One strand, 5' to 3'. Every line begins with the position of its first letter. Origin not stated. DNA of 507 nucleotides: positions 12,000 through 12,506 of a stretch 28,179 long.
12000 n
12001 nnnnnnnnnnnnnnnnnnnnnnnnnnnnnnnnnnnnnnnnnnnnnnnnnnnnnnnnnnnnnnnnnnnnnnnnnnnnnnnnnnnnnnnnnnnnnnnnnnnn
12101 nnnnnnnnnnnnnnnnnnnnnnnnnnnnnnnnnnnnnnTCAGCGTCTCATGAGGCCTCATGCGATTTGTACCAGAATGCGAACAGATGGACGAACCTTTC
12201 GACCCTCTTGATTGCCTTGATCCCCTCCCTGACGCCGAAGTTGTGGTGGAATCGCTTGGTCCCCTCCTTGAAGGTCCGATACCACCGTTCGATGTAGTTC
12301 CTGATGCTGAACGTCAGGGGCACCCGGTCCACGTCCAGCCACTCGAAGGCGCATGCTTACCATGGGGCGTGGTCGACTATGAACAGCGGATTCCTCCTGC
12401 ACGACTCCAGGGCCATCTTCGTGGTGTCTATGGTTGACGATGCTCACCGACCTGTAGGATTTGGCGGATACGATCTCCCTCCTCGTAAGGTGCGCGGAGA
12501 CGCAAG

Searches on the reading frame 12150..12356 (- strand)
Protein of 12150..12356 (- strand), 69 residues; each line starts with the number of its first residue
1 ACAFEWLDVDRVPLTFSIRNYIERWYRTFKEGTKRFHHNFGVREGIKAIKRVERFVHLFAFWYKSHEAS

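Call 62: search_protein_families(library=pfam, proteins=[window:12150-12356:-], max_evalue=1)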
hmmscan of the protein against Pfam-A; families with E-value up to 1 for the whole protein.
window:12150-12356:- (69 aa): 1 family
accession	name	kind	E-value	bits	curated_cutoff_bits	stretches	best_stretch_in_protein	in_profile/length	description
PF25030.1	M-HEAT_ATR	-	0.027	14.3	27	1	16-58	110-154/230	Serine/threonine-protein kinase ATR, M-HEAT region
